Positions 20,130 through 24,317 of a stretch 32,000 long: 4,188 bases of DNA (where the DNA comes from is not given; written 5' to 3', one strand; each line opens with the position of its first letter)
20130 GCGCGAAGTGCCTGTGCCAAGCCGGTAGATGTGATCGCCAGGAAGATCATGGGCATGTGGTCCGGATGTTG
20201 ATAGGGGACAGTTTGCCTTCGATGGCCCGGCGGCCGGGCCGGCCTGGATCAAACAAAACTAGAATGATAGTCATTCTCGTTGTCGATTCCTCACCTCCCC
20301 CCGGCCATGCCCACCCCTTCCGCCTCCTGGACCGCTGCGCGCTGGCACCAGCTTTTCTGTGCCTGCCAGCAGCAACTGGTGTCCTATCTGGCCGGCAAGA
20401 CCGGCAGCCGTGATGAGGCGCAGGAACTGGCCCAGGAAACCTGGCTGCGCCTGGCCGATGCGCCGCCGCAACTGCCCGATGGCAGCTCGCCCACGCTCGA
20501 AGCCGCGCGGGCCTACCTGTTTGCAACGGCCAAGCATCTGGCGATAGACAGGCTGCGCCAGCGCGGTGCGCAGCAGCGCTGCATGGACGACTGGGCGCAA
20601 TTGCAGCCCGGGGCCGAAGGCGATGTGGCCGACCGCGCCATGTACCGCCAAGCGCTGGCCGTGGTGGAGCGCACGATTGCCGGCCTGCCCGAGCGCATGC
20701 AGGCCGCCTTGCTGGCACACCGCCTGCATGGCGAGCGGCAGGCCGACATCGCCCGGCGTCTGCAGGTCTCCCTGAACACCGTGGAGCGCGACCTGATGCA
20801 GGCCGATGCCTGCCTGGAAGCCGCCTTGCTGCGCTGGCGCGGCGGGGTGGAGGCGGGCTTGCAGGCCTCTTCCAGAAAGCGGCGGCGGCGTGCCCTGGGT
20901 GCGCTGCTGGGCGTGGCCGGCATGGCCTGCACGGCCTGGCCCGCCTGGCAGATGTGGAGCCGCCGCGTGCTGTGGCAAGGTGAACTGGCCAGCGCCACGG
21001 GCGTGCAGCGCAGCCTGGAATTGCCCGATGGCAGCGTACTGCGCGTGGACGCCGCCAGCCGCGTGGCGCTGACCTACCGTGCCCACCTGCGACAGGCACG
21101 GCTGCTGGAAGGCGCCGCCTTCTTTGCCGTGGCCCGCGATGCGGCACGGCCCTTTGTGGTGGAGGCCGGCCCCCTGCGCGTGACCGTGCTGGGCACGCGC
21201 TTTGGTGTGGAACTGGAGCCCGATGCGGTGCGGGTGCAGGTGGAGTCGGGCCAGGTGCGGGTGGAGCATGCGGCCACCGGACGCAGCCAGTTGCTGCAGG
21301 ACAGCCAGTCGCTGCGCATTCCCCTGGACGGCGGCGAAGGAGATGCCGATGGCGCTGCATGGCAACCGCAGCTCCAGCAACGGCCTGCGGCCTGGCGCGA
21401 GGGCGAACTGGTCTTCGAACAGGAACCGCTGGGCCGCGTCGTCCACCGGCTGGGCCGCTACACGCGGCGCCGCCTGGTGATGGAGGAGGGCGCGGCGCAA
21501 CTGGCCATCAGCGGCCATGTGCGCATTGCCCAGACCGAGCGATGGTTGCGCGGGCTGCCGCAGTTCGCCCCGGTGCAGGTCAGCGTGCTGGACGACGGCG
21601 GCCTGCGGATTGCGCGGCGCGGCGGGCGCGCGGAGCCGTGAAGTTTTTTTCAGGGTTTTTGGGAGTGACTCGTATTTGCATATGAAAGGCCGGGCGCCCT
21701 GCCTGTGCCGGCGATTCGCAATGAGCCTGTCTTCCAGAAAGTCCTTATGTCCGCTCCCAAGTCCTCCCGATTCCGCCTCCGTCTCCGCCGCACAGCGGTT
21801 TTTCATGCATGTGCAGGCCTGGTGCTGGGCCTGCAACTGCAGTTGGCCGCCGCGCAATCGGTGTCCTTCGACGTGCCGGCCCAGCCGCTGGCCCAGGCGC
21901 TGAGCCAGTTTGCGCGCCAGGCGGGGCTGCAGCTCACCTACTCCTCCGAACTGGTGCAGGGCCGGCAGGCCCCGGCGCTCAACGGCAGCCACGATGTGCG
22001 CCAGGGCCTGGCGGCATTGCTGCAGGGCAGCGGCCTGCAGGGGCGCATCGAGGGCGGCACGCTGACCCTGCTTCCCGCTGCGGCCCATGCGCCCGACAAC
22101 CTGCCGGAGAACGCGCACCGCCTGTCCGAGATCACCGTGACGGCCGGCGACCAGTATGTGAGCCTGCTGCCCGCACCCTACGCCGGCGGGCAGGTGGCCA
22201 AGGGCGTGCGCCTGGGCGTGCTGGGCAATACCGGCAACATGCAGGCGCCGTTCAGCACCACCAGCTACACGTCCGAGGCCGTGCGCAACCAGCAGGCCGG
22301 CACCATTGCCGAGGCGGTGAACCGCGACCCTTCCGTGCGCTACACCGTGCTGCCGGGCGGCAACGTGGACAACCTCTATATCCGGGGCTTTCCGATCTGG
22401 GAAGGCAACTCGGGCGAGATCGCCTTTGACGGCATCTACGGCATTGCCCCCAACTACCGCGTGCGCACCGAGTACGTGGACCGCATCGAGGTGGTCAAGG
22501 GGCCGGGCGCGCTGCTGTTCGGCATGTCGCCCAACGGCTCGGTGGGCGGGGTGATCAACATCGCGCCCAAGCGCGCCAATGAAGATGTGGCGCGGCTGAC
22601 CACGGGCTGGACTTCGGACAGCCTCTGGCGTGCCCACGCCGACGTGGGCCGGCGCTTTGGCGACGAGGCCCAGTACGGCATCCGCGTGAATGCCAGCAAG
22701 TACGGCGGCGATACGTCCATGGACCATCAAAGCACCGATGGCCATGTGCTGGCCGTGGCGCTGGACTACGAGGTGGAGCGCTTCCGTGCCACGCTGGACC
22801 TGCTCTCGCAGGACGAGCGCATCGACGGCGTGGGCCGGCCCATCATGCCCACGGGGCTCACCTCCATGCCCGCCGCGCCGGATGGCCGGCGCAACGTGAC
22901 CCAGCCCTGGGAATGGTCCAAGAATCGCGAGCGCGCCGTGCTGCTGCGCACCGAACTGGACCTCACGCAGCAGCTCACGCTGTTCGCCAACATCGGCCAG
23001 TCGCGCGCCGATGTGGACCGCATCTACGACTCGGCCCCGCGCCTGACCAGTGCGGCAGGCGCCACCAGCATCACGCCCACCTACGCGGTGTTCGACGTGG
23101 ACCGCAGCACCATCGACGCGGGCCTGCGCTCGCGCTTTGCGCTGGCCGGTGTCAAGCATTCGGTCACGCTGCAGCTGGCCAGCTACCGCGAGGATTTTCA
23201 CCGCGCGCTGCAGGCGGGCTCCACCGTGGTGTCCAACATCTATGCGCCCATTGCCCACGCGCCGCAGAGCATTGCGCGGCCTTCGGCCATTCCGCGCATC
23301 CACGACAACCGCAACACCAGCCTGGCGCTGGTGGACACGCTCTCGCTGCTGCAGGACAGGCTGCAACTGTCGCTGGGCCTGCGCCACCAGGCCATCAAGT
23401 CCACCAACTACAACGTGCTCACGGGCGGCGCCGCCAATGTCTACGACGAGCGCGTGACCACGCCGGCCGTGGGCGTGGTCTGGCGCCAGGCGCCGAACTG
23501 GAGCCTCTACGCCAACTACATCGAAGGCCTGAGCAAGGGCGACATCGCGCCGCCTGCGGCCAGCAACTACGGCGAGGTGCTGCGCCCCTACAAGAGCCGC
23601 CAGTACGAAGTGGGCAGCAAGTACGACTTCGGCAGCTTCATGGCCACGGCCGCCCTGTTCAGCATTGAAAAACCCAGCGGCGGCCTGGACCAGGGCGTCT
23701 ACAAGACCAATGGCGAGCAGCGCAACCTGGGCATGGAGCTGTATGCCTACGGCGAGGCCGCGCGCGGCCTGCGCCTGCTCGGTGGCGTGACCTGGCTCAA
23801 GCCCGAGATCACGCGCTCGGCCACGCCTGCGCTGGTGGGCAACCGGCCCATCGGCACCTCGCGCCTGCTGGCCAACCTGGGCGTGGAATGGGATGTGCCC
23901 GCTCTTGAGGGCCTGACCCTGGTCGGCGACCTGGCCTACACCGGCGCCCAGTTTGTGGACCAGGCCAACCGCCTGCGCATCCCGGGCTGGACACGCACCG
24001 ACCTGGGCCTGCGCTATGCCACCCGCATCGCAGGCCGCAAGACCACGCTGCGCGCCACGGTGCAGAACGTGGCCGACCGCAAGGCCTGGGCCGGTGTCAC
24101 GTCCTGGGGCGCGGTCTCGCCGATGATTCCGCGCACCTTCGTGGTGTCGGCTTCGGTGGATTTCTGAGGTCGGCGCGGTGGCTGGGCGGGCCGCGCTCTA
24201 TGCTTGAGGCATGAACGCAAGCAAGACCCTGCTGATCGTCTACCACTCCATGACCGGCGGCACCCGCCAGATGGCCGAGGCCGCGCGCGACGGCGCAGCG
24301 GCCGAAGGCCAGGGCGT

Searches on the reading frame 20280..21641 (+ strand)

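Call 19: search_protein_families(library=pfam, max_evalue=0.00001, proteins=[window:20280-21641:+])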
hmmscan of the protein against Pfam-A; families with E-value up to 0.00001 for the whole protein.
window:20280-21641:+ (453 aa): 3 families
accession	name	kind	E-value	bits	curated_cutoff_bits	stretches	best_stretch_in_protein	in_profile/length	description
PF04773.18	FecR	-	2e-19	70.3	24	1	236-327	3-97/97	FecR protein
PF08281.18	Sigma70_r4_2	-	1.2e-10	41.4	25.7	1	129-175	4-50/54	Sigma-70, region 4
PF04542.20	Sigma70_r2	-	1.5e-09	38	24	1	28-96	4-69/71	Sigma-70 region 2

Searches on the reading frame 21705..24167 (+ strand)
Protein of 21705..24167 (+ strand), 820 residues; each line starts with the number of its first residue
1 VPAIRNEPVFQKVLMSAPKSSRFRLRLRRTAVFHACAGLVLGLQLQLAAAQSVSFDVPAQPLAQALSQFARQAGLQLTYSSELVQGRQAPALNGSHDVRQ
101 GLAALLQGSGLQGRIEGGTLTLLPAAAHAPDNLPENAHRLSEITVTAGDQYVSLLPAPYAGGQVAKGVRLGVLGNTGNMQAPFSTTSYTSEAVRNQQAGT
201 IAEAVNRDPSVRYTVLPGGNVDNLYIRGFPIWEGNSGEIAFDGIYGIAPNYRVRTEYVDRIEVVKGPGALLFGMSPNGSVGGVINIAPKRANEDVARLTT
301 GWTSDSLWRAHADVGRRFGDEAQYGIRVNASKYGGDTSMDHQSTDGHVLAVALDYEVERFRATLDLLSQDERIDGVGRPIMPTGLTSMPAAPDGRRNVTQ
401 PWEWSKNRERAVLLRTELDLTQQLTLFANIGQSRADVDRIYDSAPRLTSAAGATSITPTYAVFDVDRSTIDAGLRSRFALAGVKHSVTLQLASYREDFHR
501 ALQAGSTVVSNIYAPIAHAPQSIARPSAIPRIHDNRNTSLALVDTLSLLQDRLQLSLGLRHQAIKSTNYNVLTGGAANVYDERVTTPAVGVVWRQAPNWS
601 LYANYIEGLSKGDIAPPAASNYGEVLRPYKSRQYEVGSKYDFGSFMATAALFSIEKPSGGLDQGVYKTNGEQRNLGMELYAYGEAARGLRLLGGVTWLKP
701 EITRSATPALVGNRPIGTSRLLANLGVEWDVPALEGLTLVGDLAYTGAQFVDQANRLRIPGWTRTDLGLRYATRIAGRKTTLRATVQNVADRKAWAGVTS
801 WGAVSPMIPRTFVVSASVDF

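Call 19: search_protein_families(library=pfam, max_evalue=0.00001, proteins=[window:21705-24167:+])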
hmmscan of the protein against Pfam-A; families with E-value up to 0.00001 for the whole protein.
window:21705-24167:+ (820 aa): 3 families
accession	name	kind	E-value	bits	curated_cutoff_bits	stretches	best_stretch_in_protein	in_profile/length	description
PF00593.30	TonB_dep_Rec_b-barrel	-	1.7e-42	147.2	27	1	392-789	34-436/436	TonB dependent receptor-like, beta-barrel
PF07715.20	Plug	-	1.3e-15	58.3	23.9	1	179-278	3-106/107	TonB-dependent Receptor Plug Domain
PF07660.19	STN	-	2.7e-13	49.9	28.4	1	76-125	2-52/52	Secretin and TonB N terminus short domain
